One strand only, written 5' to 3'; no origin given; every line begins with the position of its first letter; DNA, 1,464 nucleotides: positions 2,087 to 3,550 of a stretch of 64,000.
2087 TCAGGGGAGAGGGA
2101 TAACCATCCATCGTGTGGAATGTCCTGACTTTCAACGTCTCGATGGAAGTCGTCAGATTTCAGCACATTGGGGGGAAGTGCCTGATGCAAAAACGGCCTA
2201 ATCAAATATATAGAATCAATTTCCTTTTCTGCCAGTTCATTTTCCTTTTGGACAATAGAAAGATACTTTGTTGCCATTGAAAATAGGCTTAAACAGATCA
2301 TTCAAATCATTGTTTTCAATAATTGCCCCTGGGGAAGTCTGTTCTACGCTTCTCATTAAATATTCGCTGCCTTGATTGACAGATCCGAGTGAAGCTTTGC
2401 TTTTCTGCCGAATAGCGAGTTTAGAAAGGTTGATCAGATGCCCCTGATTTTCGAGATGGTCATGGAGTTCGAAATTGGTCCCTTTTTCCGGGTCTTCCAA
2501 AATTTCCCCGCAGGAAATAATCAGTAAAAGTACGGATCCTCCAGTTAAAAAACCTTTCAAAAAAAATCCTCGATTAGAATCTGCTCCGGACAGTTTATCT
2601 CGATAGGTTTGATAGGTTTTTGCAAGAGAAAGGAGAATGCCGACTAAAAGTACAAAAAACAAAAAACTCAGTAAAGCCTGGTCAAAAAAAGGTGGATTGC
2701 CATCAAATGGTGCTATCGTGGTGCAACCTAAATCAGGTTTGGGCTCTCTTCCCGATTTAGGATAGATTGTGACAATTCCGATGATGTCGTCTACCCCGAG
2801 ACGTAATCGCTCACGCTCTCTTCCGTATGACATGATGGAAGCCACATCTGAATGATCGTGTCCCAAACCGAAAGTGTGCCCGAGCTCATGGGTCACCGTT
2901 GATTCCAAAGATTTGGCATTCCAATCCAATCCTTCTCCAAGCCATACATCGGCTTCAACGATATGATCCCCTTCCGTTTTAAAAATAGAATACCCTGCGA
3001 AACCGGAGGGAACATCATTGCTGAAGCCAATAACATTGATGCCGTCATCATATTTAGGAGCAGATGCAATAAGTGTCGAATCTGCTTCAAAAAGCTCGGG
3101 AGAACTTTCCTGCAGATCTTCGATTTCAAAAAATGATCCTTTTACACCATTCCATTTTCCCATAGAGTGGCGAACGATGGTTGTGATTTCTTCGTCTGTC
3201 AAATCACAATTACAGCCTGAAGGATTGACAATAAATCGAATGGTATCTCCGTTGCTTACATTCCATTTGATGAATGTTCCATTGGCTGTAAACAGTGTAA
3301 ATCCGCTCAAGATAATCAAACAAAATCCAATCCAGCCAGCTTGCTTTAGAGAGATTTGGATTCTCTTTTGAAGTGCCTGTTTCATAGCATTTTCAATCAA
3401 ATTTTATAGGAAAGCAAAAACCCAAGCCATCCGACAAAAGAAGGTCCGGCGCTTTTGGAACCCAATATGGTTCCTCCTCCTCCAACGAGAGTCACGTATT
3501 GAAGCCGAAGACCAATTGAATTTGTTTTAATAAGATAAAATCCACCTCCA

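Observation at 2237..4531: Operon: two paralogous glycine-rich secreted beta-proteins followed by a membrane-anchored matrixin-like zinc protease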

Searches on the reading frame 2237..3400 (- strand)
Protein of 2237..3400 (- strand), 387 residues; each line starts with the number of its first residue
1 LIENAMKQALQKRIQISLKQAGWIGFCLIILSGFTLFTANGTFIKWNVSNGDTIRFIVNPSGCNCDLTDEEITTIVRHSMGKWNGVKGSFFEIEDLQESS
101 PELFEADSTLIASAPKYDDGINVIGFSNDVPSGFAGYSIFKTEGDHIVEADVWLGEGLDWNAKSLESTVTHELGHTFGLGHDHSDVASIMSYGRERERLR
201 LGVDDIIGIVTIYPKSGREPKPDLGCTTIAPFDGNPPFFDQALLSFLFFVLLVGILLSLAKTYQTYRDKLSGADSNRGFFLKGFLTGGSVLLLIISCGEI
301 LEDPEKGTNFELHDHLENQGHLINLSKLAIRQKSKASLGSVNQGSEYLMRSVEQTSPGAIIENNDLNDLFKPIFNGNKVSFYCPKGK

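Call 3: search_protein_families(library=pfam, proteins=[window:2237-3400:-], max_evalue=1)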
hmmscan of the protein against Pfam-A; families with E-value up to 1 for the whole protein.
window:2237-3400:- (387 aa): 11 families
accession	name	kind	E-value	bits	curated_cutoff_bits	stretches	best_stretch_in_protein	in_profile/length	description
PF00413.30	Peptidase_M10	-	3.8e-08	33.8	24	1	67-213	18-158/159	Matrixin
PF13688.12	Reprolysin_5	-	0.00024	21.8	27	1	167-185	143-161/196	Metallo-peptidase family M12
PF13582.12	Reprolysin_3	-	0.0013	19.7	22.4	1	161-182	102-123/123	Metallo-peptidase family M12B Reprolysin-like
PF13583.11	Reprolysin_4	-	0.0028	17.8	22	1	167-192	137-162/203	Metallo-peptidase family M12B Reprolysin-like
PF07998.17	Peptidase_M54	-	0.0056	17.1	24.4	1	168-191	148-169/194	Peptidase family M54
PF12388.14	Peptidase_M57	-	0.02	15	21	1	152-185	119-151/212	Dual-action HEIGH metallo-peptidase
PF13574.12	Reprolysin_2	-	0.027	14.8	27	1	168-186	128-146/195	Metallo-peptidase family M12B Reprolysin-like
PF10462.15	Peptidase_M66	-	0.056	12.9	20.6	1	163-182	190-209/306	Peptidase M66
PF12044.14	Metallopep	-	0.079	12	27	1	169-190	318-336/427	Putative peptidase family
PF16313.11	DUF4953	-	0.13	11.9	24.2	1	163-183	11-31/316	Met-zincin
PF01400.30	Astacin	-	0.26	11.4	22.5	1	167-184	80-97/189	Astacin (Peptidase family M12A)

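Call 4: search_protein_families(library=ncbifam, proteins=[window:2237-3400:-], max_evalue=1)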
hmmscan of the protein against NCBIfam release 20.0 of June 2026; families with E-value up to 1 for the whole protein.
window:2237-3400:- (387 aa): 5 families
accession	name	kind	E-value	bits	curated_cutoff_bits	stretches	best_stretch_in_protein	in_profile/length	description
NF041905.1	MXAN_2677_2678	equivalog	3.3e-05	23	250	1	164-217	183-238/283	myxosortase-dependent metalloprotease, MXAN_2677/MXAN_2678 family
NF033823.0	archmetzin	subfamily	0.015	15.3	145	1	167-182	124-139/170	archaemetzincin family Zn-dependent metalloprotease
NF038115.1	SVAGG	subfamily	0.039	13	150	1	166-187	175-196/407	SVAGG family GlyGly-CTERM protein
NF033511.1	metallo_CpaA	exception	0.19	10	750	0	169-195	497-522/575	metalloendopeptidase CpaA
NF052434.1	Mep72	equivalog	0.2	10.2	645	1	167-184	136-153/573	biofilm-associated metzincin protease Mep72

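Call 8: find_encoding_contigs(protein=window:2237-3385:-, flank=10000, max_places=6)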
Protein window:2237-3385:- (382 aa): no gene with exactly this product is on record in the collection.

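Call 30: find_related_loci(query=A4, collection=genome_contigs, flank=6000)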
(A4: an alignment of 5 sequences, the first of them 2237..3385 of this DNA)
Query A4 (382 aa) in genome_contigs; peptide patterns used: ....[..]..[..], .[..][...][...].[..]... (x = any residue, [..] = any of these).
28 stretches matched a pattern; 3 encode a relative of the query (tblastn E <= 1e-3); 3 distinct loci.
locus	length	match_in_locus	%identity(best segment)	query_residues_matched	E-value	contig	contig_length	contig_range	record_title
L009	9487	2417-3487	56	1-381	8e-141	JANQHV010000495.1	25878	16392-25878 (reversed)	MAG: SAR324 cluster bacterium isolate PL24a_bin.25 k99_1383964, whole genome shotgun sequence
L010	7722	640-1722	54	2-382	7e-137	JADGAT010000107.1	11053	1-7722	MAG: SAR324 cluster bacterium isolate nPCRbin10 nPCR_bin10_NODE_107_length_11053_cov_10.493349, whole genome shotgun seq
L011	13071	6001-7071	52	19-381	3e-121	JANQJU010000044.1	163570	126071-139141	MAG: SAR324 cluster bacterium isolate PL25a_bin.125 k99_591925, whole genome shotgun sequence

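Call 39: find_related_loci(query=A4, collection=metagenome_contigs, flank=4000)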
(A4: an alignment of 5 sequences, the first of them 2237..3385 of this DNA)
Query A4 (382 aa) in metagenome_contigs; peptide patterns used: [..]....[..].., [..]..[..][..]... (x = any residue, [..] = any of these).
386 stretches matched a pattern, but none encodes a relative of the query by tblastn (E <= 1e-3).

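Call 41: search_solved_structures(query=window:2237-3385:-, max_evalue=1, show_alignments=3)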
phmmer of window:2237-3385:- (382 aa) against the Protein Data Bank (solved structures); distinct sequences matched with E-value up to 1: 82 (the best 60 are shown).
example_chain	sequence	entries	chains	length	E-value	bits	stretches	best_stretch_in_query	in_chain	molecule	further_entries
2ddy_A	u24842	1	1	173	0.00014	24.1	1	141-213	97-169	Matrilysin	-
2y6d_A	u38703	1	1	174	0.00014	24.1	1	141-213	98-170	MATRILYSIN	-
1mmp_A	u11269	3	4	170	0.00024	23.3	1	141-211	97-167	GELATINASE A | MATRILYSIN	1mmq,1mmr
7wxx_A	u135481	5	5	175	0.00037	22.7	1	141-213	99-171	Matrilysin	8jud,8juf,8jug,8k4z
3ba0_A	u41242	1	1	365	0.00049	22.3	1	158-220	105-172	Macrophage metalloelastase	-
1rm8_A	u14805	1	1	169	0.00079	21.6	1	63-208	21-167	Matrix metalloproteinase-16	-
1su3_A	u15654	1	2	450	0.0016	20.6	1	141-226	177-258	Interstitial collagenase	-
1cge_A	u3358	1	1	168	0.0018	20.5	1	141-213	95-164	FIBROBLAST COLLAGENASE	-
5ue2_A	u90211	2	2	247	0.0018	20.4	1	142-213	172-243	Matrilysin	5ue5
1ayk_A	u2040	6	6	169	0.0018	20.4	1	141-213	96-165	COLLAGENASE | FIBROBLAST COLLAGENASE | PROTEIN (COLLAGENASE)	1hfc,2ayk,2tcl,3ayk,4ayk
2mzh_A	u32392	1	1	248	0.0018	20.4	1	142-213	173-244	Matrilysin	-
2j0t_A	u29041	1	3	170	0.0018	20.4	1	141-213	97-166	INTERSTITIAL COLLAGENASE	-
2mze_A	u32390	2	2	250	0.0018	20.4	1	142-213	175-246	Matrilysin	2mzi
2y6c_A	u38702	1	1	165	0.0018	20.4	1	141-208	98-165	MATRILYSIN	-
1cgl_A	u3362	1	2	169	0.0018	20.4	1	141-213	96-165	FIBROBLAST COLLAGENASE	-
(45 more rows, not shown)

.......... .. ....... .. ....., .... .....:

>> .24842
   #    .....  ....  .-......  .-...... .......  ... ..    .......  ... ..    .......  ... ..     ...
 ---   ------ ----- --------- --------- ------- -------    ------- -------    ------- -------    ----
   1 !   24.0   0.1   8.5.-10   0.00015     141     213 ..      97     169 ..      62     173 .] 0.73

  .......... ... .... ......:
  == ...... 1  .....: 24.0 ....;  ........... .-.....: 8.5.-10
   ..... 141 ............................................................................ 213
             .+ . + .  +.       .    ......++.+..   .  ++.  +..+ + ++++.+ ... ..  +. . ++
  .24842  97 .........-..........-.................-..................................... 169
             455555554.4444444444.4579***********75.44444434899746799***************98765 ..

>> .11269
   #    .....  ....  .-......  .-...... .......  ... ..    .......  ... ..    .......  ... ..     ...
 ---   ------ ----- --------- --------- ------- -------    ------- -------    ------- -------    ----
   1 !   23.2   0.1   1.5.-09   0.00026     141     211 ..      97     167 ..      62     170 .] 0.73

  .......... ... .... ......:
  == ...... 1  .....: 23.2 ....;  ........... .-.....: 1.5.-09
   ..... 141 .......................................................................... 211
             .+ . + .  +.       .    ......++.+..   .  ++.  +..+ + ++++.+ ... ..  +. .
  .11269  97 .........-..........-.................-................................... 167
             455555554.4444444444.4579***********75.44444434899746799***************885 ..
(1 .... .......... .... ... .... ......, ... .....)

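Call 45: search_protein_representatives(protein=window:2237-3385:-)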
Query: 382 residues. Proteins with E-value up to 0.001 (for the whole library): 655; up to 1e-10: 74; up to 1e-30: 2. The best 150 are listed.
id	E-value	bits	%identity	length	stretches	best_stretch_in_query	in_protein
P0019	1.2e-166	570.8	68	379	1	10-382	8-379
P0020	2.5e-73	263.6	48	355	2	11-300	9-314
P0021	2.1e-21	92.7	56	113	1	16-93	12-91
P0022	5.1e-19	84.8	32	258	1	55-251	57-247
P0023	6.4e-19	84.5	36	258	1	57-255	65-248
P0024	7.6e-18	81.0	37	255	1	56-230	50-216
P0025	2.0e-17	79.6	35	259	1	61-230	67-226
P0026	1.9e-16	76.4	37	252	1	64-213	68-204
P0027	5.1e-16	75.0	38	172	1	165-298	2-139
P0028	8.6e-16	74.2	35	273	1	67-226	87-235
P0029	1.0e-15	73.9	37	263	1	59-243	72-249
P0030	1.3e-15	73.6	34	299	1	57-254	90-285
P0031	1.6e-15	73.3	35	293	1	57-249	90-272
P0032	2.3e-15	72.8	35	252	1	56-233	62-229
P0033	2.4e-15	72.7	34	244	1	56-250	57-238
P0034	3.4e-15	72.2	36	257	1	37-247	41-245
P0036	7.9e-15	71.0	33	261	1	20-214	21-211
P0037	8.5e-15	70.9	34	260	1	70-245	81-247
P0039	4.2e-14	68.6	32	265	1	56-216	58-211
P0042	7.2e-14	67.9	29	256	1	27-244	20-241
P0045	1.5e-13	66.8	36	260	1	62-216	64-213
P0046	2.3e-13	66.2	32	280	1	36-229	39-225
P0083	4.8e-11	58.6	29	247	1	20-254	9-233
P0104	3.1e-10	55.9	30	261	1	24-254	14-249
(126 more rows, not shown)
